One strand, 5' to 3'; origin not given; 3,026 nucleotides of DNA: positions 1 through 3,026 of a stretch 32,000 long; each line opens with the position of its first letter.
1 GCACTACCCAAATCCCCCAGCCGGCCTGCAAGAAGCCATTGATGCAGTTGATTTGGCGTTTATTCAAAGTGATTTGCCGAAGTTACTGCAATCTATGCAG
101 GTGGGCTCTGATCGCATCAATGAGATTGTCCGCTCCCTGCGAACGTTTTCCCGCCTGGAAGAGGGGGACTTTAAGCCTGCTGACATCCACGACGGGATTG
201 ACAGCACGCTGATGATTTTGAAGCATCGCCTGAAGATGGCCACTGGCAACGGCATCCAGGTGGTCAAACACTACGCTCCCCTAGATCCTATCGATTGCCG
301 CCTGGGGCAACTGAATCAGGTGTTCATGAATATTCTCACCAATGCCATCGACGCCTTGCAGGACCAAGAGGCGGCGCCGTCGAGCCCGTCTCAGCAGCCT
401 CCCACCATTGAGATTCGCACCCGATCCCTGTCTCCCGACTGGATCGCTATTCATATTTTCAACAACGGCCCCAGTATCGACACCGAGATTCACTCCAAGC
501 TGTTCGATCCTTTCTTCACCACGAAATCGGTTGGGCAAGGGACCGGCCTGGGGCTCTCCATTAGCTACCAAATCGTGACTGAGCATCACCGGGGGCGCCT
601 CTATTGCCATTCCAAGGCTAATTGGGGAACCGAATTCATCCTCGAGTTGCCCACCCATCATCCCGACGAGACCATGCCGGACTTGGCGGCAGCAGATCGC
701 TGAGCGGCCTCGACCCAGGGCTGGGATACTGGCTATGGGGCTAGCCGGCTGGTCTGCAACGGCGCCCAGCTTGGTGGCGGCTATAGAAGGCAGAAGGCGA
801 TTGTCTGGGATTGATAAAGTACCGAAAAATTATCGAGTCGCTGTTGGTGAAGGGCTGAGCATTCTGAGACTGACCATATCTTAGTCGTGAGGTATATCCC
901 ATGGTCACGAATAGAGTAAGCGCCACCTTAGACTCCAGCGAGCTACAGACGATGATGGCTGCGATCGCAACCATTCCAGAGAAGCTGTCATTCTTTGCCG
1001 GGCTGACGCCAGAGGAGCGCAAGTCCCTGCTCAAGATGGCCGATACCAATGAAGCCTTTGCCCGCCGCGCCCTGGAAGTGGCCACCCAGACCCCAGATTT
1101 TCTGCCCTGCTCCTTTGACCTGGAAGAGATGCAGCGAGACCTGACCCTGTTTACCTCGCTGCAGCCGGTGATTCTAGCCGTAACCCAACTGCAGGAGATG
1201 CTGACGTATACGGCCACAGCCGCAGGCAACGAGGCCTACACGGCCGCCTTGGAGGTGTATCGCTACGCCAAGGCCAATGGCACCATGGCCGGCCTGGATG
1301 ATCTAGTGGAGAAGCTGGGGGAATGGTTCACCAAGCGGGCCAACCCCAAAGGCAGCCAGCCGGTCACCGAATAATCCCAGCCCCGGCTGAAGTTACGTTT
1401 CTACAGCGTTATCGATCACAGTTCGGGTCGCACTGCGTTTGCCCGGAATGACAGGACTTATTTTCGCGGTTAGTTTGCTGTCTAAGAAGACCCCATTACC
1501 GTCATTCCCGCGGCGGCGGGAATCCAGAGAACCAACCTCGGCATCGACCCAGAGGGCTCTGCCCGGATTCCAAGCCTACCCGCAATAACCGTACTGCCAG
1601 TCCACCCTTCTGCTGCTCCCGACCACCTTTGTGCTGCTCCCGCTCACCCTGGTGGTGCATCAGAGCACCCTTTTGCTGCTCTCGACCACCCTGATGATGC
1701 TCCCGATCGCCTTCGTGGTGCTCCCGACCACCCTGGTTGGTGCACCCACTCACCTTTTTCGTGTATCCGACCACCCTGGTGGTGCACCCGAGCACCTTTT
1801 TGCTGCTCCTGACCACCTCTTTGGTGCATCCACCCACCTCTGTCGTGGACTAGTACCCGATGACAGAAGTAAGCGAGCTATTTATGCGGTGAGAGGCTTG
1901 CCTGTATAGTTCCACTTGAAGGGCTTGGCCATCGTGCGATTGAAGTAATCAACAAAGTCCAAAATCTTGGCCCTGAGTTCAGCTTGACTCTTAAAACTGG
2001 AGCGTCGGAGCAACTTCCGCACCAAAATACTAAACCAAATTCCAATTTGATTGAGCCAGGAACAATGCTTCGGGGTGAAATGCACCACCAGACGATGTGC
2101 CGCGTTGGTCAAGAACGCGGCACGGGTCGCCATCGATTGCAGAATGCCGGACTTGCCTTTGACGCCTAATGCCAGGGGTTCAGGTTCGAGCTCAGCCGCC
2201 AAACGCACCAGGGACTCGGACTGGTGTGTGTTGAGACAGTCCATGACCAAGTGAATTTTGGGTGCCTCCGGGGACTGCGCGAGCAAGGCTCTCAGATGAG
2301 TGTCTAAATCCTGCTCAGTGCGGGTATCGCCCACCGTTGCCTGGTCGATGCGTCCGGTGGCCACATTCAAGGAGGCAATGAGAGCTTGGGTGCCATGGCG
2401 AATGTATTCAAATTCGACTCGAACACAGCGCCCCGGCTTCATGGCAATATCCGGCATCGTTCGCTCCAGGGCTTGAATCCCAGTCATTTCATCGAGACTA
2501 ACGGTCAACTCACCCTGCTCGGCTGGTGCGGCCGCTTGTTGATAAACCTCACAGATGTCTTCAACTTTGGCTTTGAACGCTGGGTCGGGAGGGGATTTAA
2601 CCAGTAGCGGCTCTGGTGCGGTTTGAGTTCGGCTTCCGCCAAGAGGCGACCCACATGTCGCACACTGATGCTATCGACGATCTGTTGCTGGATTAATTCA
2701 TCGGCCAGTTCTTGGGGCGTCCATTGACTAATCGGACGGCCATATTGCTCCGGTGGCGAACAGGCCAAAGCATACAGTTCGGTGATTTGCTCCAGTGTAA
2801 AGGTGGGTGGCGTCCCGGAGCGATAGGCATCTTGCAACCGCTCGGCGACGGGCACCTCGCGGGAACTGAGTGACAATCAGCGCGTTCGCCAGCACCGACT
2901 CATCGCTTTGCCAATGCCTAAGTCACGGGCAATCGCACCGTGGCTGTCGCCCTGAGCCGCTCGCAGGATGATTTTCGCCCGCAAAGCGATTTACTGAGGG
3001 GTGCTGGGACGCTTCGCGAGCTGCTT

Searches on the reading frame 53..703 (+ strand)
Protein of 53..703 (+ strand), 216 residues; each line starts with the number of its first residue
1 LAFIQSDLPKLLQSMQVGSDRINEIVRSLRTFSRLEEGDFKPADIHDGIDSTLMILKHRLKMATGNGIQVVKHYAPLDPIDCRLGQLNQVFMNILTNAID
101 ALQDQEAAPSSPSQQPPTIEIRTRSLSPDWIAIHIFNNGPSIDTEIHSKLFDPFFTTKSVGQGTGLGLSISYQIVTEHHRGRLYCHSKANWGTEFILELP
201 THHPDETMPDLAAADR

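Call 33: search_protein_families(library=pfam, proteins=[window:53-703:+], max_evalue=0.001)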
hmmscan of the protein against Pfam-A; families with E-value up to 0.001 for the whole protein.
window:53-703:+ (216 aa): 2 families
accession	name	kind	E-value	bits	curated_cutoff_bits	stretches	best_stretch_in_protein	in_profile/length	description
PF02518.31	HATPase_c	-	8.5e-23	81.4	26.4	1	86-201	5-109/111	Histidine kinase-, DNA gyrase B-, and HSP90-like ATPase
PF14501.12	HATPase_c_5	-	0.00083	19.7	22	0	87-188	6-91/102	GHKL domain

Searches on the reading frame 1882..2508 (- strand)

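Call 33: search_protein_families(library=pfam, proteins=[window:1882-2508:-], max_evalue=0.001)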
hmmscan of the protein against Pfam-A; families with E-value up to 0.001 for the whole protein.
window:1882-2508:- (208 aa): 1 family
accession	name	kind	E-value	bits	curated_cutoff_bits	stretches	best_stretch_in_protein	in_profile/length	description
PF13358.12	DDE_3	-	4.2e-25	88.7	28.6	1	3-179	3-146/146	DDE superfamily endonuclease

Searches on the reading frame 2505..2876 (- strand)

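Call 33: search_protein_families(library=pfam, proteins=[window:2505-2876:-], max_evalue=0.001)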
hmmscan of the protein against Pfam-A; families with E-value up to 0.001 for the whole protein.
window:2505-2876:- (123 aa): 1 family
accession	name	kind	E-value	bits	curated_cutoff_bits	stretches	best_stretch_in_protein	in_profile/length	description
PF13565.12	HTH_32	-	1.3e-10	42.1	33.7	1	13-79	16-73/73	Homeodomain-like domain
